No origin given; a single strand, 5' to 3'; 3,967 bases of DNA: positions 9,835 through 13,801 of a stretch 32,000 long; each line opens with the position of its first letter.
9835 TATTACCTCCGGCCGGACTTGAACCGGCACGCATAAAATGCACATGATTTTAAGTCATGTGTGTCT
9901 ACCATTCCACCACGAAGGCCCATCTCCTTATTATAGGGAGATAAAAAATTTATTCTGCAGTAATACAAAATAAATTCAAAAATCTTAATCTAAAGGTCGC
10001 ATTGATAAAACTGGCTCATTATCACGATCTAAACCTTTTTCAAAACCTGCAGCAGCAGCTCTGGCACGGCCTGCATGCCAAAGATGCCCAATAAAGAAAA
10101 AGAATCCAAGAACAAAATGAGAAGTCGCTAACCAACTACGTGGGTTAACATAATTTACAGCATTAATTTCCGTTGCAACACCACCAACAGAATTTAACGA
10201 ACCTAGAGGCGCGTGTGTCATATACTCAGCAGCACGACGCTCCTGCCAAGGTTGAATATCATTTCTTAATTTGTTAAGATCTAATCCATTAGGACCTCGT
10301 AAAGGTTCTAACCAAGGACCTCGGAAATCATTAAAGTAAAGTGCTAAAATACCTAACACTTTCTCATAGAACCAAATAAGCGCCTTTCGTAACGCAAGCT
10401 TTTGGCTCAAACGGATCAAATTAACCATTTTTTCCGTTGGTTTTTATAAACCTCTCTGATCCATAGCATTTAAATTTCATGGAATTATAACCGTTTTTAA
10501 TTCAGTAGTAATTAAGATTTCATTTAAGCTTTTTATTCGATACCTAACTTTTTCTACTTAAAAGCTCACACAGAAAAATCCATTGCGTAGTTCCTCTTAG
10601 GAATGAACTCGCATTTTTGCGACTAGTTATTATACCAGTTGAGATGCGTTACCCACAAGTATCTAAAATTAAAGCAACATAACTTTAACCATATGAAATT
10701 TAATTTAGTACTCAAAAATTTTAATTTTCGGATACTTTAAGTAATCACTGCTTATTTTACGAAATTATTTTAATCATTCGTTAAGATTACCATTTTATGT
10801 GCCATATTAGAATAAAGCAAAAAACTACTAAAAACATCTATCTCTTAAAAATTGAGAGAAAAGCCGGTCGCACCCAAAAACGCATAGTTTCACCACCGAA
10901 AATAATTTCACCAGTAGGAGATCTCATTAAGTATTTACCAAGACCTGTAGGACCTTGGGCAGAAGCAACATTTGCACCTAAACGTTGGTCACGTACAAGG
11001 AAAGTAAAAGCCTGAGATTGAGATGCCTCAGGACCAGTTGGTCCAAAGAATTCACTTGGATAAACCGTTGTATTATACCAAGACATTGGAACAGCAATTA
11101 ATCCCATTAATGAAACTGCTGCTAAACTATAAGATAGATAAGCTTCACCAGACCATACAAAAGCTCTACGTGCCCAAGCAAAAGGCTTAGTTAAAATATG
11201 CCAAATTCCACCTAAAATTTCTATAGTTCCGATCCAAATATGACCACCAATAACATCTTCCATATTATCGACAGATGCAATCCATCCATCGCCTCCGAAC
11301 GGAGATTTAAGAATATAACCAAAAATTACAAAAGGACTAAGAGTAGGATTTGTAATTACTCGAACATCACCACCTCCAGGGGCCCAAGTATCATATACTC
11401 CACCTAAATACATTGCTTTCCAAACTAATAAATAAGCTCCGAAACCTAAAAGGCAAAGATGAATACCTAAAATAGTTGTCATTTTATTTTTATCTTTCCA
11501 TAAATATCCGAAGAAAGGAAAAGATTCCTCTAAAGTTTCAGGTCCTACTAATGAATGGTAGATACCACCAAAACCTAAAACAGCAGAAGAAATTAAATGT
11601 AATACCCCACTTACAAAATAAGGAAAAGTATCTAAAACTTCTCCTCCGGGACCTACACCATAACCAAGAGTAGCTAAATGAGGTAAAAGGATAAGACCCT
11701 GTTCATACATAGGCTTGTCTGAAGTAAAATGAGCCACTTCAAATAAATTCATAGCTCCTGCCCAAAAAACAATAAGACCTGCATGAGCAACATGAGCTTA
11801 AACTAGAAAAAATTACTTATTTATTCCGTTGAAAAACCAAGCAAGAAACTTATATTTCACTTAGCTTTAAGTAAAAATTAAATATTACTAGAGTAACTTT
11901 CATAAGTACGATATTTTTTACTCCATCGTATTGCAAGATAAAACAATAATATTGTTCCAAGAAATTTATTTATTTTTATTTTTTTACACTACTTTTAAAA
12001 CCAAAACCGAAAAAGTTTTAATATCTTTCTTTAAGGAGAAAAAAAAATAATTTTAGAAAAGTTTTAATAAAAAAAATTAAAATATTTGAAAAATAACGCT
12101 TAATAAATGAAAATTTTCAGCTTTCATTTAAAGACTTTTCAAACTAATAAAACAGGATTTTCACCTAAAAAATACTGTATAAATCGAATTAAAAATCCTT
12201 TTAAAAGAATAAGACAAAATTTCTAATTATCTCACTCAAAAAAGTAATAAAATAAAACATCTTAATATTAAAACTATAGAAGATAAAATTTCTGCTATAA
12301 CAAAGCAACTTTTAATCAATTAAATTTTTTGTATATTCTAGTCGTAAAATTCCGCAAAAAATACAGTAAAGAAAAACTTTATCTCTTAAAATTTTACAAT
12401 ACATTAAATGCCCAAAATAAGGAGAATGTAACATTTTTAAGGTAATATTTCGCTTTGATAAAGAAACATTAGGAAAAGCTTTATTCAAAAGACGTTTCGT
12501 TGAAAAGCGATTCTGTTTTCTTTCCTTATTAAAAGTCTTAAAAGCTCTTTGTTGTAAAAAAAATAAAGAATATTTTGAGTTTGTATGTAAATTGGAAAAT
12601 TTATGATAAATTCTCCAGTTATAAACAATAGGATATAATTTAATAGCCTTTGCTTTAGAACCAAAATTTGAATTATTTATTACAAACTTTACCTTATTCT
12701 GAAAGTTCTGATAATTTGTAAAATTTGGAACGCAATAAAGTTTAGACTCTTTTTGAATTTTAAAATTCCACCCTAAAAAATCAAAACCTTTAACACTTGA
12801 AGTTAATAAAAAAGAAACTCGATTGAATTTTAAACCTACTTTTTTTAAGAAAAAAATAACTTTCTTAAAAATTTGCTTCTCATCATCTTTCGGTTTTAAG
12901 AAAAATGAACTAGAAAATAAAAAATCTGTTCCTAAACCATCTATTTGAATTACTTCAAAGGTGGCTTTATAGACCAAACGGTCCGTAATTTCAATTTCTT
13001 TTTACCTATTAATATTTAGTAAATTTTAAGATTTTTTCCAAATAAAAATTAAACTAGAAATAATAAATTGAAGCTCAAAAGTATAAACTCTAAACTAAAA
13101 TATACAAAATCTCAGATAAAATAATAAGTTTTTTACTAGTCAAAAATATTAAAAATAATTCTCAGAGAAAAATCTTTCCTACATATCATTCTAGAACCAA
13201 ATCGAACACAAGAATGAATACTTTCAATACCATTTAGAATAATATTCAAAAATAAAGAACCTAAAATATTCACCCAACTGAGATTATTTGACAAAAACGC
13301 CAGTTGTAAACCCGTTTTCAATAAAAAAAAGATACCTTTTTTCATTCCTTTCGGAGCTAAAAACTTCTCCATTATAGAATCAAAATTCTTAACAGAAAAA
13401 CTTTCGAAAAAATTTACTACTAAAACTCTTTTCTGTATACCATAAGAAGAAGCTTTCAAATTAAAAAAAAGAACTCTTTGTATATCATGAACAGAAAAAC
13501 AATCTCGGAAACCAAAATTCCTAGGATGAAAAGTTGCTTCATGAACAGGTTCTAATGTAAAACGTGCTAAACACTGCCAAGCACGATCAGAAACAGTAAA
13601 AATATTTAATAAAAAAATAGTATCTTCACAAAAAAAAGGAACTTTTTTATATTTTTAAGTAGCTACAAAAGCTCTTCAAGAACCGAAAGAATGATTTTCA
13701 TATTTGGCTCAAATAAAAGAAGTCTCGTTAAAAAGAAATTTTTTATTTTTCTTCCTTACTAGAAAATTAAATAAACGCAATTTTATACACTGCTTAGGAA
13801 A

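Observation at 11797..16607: Three-level nested intron in psbC: an intron whose maturase gene is split by another maturase-bearing intron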

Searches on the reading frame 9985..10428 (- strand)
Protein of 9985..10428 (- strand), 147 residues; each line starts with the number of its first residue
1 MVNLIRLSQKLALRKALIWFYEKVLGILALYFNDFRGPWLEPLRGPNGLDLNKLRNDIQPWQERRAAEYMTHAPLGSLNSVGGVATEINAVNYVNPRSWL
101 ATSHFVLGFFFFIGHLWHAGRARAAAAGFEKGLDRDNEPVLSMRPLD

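Call 61: search_protein_families(library=pfam, proteins=[window:9985-10428:-], max_evalue=0.01)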
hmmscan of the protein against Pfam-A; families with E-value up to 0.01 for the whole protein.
window:9985-10428:- (147 aa): 1 family
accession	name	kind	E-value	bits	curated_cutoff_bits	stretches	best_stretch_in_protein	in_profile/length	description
PF00421.24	PSII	-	2.1e-29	103.1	25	1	42-143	382-497/500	Photosystem II protein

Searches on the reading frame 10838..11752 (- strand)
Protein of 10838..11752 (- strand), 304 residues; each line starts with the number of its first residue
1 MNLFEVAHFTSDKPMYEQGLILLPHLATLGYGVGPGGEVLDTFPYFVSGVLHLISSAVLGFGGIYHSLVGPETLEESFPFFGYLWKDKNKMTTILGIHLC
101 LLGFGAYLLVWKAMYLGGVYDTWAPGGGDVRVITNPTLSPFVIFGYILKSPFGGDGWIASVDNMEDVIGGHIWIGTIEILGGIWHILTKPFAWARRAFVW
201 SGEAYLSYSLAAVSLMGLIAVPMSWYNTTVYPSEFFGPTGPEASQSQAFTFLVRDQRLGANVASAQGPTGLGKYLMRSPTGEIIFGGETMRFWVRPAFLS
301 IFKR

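Call 5: search_protein_families(library=pfam, proteins=[window:10838-11752:-], max_evalue=1)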
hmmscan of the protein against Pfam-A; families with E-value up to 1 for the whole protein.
window:10838-11752:- (304 aa): 1 family
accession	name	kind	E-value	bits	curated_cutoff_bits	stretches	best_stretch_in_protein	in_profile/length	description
PF00421.24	PSII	-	2e-75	254.9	25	1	1-294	37-355/500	Photosystem II protein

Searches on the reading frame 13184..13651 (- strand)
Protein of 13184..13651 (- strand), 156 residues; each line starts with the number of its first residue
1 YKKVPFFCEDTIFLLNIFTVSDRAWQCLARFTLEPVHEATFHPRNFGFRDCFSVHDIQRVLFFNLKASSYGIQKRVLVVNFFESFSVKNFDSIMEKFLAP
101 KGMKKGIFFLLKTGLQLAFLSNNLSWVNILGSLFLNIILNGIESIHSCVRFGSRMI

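Call 57: list_cluster_members(proteins=[window:13184-13651:-, window:13184-13648:-, window:13199-13651:-, window:13199-13648:-, window:13184-13654:-, window:12315-12929:-, window:12315-12905:-, window:16106-16333:-, window:12315-12899:-])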
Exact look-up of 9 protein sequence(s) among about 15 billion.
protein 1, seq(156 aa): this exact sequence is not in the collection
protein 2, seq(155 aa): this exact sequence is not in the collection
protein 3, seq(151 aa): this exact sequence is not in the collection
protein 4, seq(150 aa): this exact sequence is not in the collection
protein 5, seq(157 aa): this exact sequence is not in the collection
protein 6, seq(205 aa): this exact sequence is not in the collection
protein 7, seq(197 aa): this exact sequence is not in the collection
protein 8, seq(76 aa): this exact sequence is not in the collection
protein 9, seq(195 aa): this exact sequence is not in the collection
